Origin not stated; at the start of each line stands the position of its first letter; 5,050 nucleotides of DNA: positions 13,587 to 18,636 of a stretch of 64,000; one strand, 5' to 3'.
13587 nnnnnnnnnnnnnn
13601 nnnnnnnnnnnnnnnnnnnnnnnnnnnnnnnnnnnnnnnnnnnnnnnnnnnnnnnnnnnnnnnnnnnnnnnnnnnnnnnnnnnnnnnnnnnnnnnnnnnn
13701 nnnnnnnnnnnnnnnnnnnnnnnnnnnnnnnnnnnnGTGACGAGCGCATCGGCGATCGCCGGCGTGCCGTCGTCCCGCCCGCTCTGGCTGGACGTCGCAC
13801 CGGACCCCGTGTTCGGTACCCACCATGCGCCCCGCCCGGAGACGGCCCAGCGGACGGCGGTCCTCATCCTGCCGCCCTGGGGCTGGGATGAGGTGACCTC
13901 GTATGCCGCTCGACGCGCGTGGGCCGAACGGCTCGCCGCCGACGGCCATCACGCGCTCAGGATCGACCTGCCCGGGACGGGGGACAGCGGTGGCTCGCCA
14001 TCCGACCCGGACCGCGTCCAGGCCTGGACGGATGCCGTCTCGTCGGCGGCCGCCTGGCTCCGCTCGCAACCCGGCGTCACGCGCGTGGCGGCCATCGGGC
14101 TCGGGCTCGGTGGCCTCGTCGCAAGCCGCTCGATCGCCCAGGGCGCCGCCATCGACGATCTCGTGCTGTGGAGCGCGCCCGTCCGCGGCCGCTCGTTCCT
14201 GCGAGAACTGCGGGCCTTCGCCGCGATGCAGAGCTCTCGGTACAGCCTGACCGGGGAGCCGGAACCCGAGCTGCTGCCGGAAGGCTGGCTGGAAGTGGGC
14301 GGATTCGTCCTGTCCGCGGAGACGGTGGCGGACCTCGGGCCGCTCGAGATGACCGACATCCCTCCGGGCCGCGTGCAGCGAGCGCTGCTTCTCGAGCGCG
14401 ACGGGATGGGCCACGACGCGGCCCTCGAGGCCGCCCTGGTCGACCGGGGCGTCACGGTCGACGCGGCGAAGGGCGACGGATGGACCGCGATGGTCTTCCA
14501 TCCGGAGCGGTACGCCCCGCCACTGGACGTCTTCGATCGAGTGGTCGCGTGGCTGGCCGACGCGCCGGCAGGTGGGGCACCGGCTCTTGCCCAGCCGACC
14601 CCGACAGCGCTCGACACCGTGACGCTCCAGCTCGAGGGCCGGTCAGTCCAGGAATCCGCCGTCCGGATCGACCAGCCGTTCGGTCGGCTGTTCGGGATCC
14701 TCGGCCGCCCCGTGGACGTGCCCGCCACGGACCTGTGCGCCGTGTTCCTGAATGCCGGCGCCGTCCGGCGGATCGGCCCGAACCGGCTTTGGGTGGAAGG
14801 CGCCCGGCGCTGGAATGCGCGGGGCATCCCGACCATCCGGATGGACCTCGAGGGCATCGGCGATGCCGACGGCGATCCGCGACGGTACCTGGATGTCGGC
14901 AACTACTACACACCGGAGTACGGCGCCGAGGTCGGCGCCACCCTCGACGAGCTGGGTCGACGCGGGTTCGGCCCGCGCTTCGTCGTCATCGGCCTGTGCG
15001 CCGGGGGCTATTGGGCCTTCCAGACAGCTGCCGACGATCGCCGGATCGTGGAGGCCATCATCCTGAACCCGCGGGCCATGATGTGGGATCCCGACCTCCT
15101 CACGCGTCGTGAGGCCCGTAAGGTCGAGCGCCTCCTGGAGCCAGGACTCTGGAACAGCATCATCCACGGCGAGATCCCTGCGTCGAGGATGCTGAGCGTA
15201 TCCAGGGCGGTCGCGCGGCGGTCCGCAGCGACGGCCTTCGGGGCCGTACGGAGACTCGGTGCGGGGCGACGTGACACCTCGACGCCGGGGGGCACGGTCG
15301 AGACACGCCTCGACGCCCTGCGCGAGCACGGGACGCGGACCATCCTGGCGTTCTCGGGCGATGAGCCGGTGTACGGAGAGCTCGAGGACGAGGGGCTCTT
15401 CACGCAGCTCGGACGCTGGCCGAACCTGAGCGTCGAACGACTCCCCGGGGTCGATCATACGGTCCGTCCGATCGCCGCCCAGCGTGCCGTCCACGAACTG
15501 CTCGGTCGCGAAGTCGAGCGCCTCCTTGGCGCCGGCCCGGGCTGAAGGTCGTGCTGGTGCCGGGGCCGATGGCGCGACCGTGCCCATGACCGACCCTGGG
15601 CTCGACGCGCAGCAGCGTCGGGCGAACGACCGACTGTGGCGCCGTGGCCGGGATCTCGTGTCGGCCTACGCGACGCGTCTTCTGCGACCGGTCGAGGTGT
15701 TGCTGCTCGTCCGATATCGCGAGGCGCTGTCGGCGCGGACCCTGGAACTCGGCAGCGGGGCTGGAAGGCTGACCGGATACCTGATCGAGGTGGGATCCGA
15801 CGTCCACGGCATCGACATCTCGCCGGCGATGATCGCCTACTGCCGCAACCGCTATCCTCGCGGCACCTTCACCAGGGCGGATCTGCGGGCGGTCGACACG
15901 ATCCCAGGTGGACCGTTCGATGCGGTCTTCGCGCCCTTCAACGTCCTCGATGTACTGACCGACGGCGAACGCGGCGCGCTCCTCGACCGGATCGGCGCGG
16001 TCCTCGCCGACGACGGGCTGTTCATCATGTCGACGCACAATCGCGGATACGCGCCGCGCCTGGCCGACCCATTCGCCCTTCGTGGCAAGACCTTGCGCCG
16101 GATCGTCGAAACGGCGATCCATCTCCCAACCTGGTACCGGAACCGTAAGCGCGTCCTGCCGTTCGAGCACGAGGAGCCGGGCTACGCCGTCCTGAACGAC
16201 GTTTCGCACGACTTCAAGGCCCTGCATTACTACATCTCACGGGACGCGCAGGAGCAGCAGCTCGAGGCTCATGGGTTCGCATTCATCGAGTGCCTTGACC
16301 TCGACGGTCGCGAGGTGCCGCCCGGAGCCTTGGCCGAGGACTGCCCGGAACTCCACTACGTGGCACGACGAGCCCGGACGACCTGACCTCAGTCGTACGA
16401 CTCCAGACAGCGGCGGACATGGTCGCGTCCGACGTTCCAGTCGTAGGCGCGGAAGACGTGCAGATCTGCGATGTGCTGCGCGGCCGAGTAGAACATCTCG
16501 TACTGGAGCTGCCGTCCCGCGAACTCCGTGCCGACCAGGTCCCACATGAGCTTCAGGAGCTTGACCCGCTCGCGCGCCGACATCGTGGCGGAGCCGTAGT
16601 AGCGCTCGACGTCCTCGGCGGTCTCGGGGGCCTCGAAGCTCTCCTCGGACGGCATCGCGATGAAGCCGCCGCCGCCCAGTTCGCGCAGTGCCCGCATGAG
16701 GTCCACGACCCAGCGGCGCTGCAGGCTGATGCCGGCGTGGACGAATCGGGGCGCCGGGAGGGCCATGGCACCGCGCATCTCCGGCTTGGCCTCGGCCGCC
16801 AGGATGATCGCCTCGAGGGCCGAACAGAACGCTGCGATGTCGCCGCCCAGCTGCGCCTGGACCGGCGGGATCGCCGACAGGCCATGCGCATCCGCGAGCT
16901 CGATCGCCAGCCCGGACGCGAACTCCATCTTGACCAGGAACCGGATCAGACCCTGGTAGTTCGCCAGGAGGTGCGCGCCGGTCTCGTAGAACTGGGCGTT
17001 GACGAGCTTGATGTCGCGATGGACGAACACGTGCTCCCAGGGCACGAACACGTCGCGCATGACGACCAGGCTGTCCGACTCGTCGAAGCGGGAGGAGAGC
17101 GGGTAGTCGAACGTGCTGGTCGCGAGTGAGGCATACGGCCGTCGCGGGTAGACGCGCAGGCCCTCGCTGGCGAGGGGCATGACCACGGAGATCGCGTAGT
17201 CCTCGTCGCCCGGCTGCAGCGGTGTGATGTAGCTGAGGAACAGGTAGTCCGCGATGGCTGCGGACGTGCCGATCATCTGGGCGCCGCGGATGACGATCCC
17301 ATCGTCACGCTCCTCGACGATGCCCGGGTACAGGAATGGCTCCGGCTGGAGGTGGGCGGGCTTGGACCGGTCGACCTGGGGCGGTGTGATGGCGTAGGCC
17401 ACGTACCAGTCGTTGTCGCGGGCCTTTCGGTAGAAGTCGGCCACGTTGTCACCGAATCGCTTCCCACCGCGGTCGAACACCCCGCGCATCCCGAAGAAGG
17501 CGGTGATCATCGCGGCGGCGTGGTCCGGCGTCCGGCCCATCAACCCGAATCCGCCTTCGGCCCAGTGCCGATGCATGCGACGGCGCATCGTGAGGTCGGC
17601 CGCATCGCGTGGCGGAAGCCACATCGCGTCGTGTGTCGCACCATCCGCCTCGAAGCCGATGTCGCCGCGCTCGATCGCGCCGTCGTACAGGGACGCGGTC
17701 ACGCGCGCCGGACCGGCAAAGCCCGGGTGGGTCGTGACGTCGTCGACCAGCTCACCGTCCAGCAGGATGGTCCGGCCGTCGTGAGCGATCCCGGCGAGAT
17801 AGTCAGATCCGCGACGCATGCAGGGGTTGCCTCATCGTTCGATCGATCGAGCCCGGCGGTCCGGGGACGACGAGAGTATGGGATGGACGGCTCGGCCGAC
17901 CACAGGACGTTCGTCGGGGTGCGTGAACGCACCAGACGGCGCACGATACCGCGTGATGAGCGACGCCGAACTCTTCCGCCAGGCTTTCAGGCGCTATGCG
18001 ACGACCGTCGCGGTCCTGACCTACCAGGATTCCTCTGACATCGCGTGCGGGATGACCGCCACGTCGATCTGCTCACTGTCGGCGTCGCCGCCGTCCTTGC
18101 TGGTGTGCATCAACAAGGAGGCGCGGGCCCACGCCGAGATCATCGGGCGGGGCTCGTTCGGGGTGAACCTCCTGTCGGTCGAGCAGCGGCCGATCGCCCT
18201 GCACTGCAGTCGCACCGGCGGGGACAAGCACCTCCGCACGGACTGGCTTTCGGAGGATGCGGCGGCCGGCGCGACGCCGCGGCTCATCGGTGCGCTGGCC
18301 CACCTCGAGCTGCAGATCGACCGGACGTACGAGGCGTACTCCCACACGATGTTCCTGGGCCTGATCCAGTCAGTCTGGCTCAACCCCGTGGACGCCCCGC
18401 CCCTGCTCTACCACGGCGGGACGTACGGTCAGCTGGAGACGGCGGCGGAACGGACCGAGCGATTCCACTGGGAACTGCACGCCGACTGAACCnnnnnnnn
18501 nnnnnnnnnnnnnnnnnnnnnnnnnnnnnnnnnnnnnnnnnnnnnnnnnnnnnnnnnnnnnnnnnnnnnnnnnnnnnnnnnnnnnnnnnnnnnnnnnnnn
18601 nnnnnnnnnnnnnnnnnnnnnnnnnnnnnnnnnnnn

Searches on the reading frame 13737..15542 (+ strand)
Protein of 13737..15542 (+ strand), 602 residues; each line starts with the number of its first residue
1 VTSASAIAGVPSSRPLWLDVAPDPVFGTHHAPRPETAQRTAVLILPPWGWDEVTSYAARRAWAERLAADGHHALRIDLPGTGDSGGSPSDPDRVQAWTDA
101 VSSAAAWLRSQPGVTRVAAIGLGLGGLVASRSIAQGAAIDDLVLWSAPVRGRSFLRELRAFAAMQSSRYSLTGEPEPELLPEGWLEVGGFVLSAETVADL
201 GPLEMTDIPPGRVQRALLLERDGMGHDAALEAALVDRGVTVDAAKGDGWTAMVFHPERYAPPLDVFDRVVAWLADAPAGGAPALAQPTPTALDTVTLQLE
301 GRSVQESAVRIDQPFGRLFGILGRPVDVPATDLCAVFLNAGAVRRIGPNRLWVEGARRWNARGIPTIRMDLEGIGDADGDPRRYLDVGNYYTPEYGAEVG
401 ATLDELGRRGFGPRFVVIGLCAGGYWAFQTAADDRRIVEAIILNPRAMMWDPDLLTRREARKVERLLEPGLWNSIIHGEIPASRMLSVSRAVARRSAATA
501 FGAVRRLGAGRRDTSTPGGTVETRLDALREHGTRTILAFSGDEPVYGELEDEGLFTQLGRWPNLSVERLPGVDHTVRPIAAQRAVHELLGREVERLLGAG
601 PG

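Call 4: search_protein_families(library=pfam, proteins=[window:13737-15542:+], max_evalue=0.01)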
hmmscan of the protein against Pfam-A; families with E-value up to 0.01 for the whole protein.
window:13737-15542:+ (602 aa): 5 families
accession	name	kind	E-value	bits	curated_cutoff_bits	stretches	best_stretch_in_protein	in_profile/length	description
PF12697.13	Abhydrolase_6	-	2.7e-12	48.3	26.3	2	46-184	5-140/217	Alpha/beta hydrolase family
PF12146.15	Hydrolase_4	-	4.1e-12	46.4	27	2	62-155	23-117/239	Serine aminopeptidase, S33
PF00561.26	Abhydrolase_1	-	2.6e-06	27.7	25.8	1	59-131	17-85/245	alpha/beta hydrolase fold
PF02129.25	Peptidase_S15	-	0.00027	21.2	23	1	34-130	12-110/262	X-Pro dipeptidyl-peptidase (S15 family)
PF01738.24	DLH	-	0.00059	19.9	21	0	413-440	97-123/217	Dienelactone hydrolase family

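Call 5: search_protein_families(library=ncbifam, proteins=[window:13737-15542:+], max_evalue=0.01)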
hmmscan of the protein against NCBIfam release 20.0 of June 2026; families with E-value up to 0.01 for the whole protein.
window:13737-15542:+ (602 aa): 3 families
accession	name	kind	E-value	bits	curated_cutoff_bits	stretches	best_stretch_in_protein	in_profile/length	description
TIGR03101.1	hydr2_PEP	hypoth_equivalog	1.9e-23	83.4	202.75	1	14-203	1-192/266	hydrolase 2, exosortase A system-associated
TIGR03100.1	hydr1_PEP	hypoth_equivalog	1.1e-16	61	168.45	2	336-586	30-265/274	hydrolase 1, exosortase A system-associated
TIGR02427.1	protocat_pcaD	equivalog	6.8e-05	22.4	255.85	0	62-144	32-109/251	3-oxoadipate enol-lactonase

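Call 40: find_homologous_proteins(query=window:13737-15542:+, max_evalue=0.001)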
Query window:13737-15542:+ (602 aa): 1276 proteins with E <= 0.001 among 8000 candidates; the best 120 are listed.
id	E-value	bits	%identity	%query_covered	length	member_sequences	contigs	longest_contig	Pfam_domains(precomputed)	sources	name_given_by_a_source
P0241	0.0e+0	1332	99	100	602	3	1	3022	PF12697.14,PF00561.27,PF12146.16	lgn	-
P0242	0.0e+0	1102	83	98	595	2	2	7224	PF12697.14,PF00561.27,PF12146.16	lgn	-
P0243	3.7e-258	876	68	96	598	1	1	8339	PF12697.14,PF12146.16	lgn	-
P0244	2.3e-243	828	64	96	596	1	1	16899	PF12697.14,PF00561.27,PF12146.16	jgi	jgi:pimeloyl-ACP methyl ester carboxylesterase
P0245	3.0e-240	817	64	97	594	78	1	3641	PF12697.14,PF00561.27,PF12146.16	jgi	jgi:alpha-beta hydrolase superfamily lysophospholipase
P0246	3.3e-234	797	63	98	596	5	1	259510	PF12697.14,PF12146.16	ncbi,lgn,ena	-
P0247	6.8e-234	796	61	98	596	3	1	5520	PF12697.14,PF12146.16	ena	-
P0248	2.8e-233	794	62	98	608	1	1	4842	PF12697.14,PF00561.27,PF12146.16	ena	-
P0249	8.7e-233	793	87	68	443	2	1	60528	PF02129.25,PF12146.16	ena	-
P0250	5.8e-232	790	62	99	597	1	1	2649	PF12697.14,PF00561.27,PF12146.16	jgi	jgi:alpha-beta hydrolase superfamily lysophospholipase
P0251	3.8e-231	787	61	98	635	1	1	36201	PF12697.14,PF00561.27,PF12146.16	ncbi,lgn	-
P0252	3.3e-229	781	61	100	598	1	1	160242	PF12146.16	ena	-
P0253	2.1e-227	775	61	98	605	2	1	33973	PF12146.16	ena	-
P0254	5.1e-226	770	60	97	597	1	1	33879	PF12697.14,PF12146.16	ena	-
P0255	2.1e-225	768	60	99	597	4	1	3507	PF12146.16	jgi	jgi:alpha-beta hydrolase superfamily lysophospholipase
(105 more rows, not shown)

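Call 55: predict_structure(alignment_id=A3)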
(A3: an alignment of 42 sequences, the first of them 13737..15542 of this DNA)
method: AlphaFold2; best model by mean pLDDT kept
length: 602 residues; sequences in the alignment: 42
mean_pLDDT: 86.1   pTM: 0.86
mean pLDDT of the five models: 86.1, 85.8, 84.5, 84.3, 84.1
residues with pLDDT >= 90: 352; 70-90: 159; 50-70: 65; < 50: 26
segments of 3 or more residues with pLDDT < 50: 1-8, 343-348, 509-517
pLDDT, mean of each block of 10 residues (from residue 1): 42 92 95 93 94 87 95 95 86 96 98 96 97 96 96 94 66 64 86 95 95 96 93 97 94 76 94 89 86 94 94 87 94 91 52 91 94 78 78 88 96 96 93 97 91 80 70 66 65 65 58 50 95 96 87 90 94 81 92 87 44
secondary structure, 60 per line:
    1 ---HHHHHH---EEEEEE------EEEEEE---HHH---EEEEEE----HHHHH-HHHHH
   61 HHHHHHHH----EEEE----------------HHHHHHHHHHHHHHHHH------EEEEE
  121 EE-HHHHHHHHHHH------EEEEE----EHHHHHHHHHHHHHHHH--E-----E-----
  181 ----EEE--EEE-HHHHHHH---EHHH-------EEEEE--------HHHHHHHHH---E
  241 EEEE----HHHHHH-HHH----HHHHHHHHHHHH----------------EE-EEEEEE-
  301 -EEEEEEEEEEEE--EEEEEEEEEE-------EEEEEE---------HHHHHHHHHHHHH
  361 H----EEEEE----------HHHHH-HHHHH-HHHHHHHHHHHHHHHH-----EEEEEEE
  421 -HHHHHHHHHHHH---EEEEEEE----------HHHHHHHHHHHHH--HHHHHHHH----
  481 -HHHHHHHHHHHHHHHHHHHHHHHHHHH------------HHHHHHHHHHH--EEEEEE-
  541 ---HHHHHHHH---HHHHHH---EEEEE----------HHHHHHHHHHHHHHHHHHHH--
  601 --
elements in order: H4-9 E13-18 E25-30 E40-45 H50-54 H56-68 E73-76 H93-109 E116-122 H124-134 E141-145 H151-166 E185-187 E190-192 H194-200 E215-219 H228-236 E240-244 H249-254 H263-274 E294-299 E302-313 E316-325 E333-338 H348-361 E366-370 H381-385 H387-391 H393-408 E414-420 H422-433 E437-443 H454-466 H469-476 H482-508 H521-531 E534-539 H544-551 H555-560 E564-568 H579-598

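Call 58: fold_search(model_id=the predicted structure, library=pdb)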
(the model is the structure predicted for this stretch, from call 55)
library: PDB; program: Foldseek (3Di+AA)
matches with E <= 10: 1770; with E <= 0.001: 1158
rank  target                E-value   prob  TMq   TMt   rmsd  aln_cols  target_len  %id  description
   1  8b4u                  9.2e-12  1.00  0.32  0.66   6.4       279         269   22  The crystal structure of PET46, a PETase enzyme from Candidatus bathyarchaeota (released 2023-08-23)
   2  3pf9                  1.3e-11  1.00  0.31  0.69   6.6       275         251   13  Crystal structure of the Lactobacillus johnsonii cinnamoyl esterase LJ0536 S106A mutant (released 2011-08-31)
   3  7qjm_A                3.6e-11  1.00  0.33  0.61   7.8       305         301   20  Crystal structure of an alpha/beta-hydrolase enzyme from Chloroflexus sp. MS-G (202) (released 2022-12-28)
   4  7q4j_A                3.8e-11  1.00  0.33  0.70   5.0       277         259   16  A thermostable lipase from Thermoanaerobacter thermohydrosulfuricus in complex a monoacylglycerol intermediate (released 2023-05-10)
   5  7qjm_B                4.0e-11  1.00  0.32  0.60   7.8       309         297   20  Crystal structure of an alpha/beta-hydrolase enzyme from Chloroflexus sp. MS-G (202) (released 2022-12-28)
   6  3pfb_A                4.2e-11  1.00  0.30  0.65   6.9       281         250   14  Crystal structure of the Lactobacillus johnsonii cinnamoyl esterase LJ0536 S106A mutant in complex with ethylferulate (released 2011-08-31)
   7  7q4h_A                6.7e-11  1.00  0.33  0.71   4.9       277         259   16  A thermostable lipase from Thermoanaerobacter thermohydrosulfuricus in complex with PMSF (released 2023-05-10)
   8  7z2u_A                6.7e-11  1.00  0.32  0.68   6.1       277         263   17  Wild-type ferulic acid esterase from Lactobacillus buchneri in complex with ferulate (released 2022-11-30)
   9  9h0z_E                7.5e-11  1.00  0.32  0.70   5.3       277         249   18  Crystal structure of TTL[Nle], thermophilic lipase TTL from Thermoanaerobacter thermohydrosulfuricus containing non-ca (released 2025-10-29)
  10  9h0z_D                9.9e-11  1.00  0.31  0.69   5.4       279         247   19  Crystal structure of TTL[Nle], thermophilic lipase TTL from Thermoanaerobacter thermohydrosulfuricus containing non-ca (released 2025-10-29)
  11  8skm_A                1.2e-10  1.00  0.31  0.67   6.0       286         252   13  Wild type chlorogenic acid esterase from Lactobacillus helveticus (released 2024-03-27)
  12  7xri_A                1.2e-10  1.00  0.31  0.66   6.2       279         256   15  Feruloyl esterase mutant -S106A (released 2023-05-17)
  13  7z2x_A                1.4e-10  1.00  0.31  0.65   6.1       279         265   17  Wild-type ferulic acid esterase from Lactobacillus buchneri (released 2022-11-30)
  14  7z2v_A                1.4e-10  1.00  0.31  0.65   6.1       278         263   17  Ferulic acid esterase variant S114A from Lactobacillus buchneri (released 2022-11-30)
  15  9h0z_A                3.1e-10  1.00  0.33  0.71   5.2       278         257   16  Crystal structure of TTL[Nle], thermophilic lipase TTL from Thermoanaerobacter thermohydrosulfuricus containing non-ca (released 2025-10-29)
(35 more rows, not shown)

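Call 88: search_protein_families(library=padloc, proteins=[window:13737-15542:+], max_evalue=0.001)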
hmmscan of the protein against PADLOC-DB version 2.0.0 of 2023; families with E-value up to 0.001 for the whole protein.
window:13737-15542:+ (602 aa): 0 families

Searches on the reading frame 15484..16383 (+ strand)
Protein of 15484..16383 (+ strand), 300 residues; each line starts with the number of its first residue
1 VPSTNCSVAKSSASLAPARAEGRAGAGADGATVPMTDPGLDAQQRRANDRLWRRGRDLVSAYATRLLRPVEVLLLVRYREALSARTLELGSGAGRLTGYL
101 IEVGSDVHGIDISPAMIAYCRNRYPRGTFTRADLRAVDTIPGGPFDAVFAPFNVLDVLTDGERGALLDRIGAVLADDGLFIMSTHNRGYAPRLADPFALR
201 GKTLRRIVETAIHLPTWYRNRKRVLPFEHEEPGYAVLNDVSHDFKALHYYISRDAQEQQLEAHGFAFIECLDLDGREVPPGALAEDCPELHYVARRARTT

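Call 20: search_protein_families(library=pfam, proteins=[window:15484-16383:+], max_evalue=0.001)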
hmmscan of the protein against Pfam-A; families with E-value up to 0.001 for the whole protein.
window:15484-16383:+ (300 aa): 5 families
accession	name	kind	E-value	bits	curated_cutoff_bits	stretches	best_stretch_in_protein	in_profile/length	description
PF13649.12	Methyltransf_25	-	4.2e-15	56.6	27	1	87-178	2-97/97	Methyltransferase domain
PF08242.18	Methyltransf_12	-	8e-12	46.2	30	1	87-180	1-98/98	Methyltransferase domain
PF08241.18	Methyltransf_11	-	9.2e-12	45.9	21.2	1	87-182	1-95/95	Methyltransferase domain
PF13847.12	Methyltransf_31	-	1.6e-09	38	27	1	85-186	6-113/145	Methyltransferase domain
PF13489.12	Methyltransf_23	-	1.5e-08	34.9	27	1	80-267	20-161/164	Methyltransferase domain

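Call 72: search_protein_families(library=ncbifam, proteins=[window:15484-16383:+], max_evalue=0.00001)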
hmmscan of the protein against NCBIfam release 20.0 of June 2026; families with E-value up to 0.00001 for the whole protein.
window:15484-16383:+ (300 aa): 5 families
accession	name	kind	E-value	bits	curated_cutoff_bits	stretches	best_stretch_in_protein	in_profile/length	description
NF041820.1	daptide_MTase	equivalog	3.9e-15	56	175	1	71-188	25-148/243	daptide-type RiPP biosynthesis methyltransferase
NF043040.1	corrin_prot_MT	hypoth_equivalog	1.2e-11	44.5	180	1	83-182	42-147/216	corrinoid protein-associated methyltransferase CpaM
NF002463.0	PRK01683.1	equivalog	1.6e-06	27.9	297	1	67-179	17-125/258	trans-aconitate 2-methyltransferase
NF045667.1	MTase_DVU1556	equivalog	4.2e-06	26.4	155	1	81-183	21-120/213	DVU_1556 family methyltransferase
TIGR02021.1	BchM-ChlM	equivalog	4.5e-06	26.2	158.9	1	84-173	56-146/218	magnesium protoporphyrin IX methyltransferase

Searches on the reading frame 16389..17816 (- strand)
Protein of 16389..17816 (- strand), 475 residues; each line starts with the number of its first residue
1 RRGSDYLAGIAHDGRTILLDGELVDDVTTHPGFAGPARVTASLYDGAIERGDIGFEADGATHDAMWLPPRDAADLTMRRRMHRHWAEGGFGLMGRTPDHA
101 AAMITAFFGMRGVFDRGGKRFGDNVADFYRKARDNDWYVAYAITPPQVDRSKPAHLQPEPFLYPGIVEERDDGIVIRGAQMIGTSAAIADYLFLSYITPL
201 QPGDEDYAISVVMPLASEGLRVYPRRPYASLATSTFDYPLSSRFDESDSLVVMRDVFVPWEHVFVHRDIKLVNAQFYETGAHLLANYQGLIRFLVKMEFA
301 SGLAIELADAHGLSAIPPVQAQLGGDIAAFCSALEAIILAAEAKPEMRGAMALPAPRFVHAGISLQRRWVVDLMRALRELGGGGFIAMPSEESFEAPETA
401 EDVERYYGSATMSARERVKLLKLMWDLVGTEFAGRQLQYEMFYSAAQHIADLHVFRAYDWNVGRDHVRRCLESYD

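Call 20: search_protein_families(library=pfam, proteins=[window:16389-17816:-], max_evalue=0.001)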
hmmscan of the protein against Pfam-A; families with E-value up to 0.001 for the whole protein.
window:16389-17816:- (475 aa): 2 families
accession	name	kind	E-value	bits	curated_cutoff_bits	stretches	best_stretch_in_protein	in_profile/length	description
PF11794.13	HpaB_N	-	1.3e-75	254.9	35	1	3-265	2-270/270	4-hydroxyphenylacetate 3-hydroxylase N terminal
PF03241.18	HpaB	-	3.4e-50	170.4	25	1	273-471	2-201/202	4-hydroxyphenylacetate 3-hydroxylase C terminal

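Call 72: search_protein_families(library=ncbifam, proteins=[window:16389-17816:-], max_evalue=0.00001)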
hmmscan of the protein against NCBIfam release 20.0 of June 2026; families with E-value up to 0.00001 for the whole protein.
window:16389-17816:- (475 aa): 2 families
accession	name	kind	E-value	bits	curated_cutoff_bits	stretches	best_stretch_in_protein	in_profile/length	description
TIGR02309.1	HpaB-1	equivalog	4.3e-82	276.7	480.2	1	2-472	3-475/477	4-hydroxyphenylacetate 3-monooxygenase, oxygenase component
TIGR02310.1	HpaB-2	equivalog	2.3e-71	241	885.2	1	3-474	15-495/519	4-hydroxyphenylacetate 3-monooxygenase, oxygenase component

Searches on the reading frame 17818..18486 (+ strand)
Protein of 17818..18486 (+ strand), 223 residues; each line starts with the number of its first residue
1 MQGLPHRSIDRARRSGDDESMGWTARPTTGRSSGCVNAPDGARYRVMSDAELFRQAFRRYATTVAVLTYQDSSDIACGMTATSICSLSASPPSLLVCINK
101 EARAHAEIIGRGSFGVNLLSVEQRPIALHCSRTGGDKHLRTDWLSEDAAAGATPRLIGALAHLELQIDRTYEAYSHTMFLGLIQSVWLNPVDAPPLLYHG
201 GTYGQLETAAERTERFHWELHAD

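Call 20: search_protein_families(library=pfam, proteins=[window:17818-18486:+], max_evalue=0.001)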
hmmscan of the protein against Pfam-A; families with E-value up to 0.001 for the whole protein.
window:17818-18486:+ (223 aa): 1 family
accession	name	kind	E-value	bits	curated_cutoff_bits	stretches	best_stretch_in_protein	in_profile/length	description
PF01613.24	Flavin_Reduct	-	5.2e-29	101.8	27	1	57-206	1-152/153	Flavin reductase like domain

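Call 72: search_protein_families(library=ncbifam, proteins=[window:17818-18486:+], max_evalue=0.00001)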
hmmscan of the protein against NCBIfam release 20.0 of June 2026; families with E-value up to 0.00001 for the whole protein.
window:17818-18486:+ (223 aa): 8 families
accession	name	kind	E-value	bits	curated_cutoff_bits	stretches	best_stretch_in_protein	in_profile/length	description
NF045733.1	StyMonoxStyB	equivalog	2.8e-23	82.5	200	1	52-204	3-147/150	styrene monooxygenase NADH-dependent flavin reductase subunit StyB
NF045630.1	monooxsub_HsaB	equivalog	2.4e-22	79.6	230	1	49-215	6-168/186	3-hydroxy-9,10-secoandrosta-1,3,5(10)-triene-9,17-dione monooxygenase reductase subunit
NF052639.1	FlvnRedFerAPor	equivalog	2.1e-21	76.2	260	1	49-207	3-156/158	flavin reductase FerA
TIGR02296.1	HpaC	equivalog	1.7e-20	73.6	205.95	1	53-200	1-147/154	4-hydroxyphenylacetate 3-monooxygenase, reductase component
NF042921.1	HpaC_Thermus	equivalog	4.9e-20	72.1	200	1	51-206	3-149/150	4-hydroxyphenylacetate 3-monooxygenase reductase subunit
TIGR03615.1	RutF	equivalog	5e-17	62.3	254.75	1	50-203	3-153/156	NADH-dependent FMN reductase RutF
NF045919.1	HphnlacHdxRed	equivalog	1.5e-16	60.4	340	1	48-205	5-157/309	p-hydroxyphenylacetate 3-hydroxylase reductase component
NF012030.0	PRK15486.1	equivalog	3.1e-16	59.6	315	1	53-189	10-146/170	4-hydroxyphenylacetate 3-monooxygenase reductase subunit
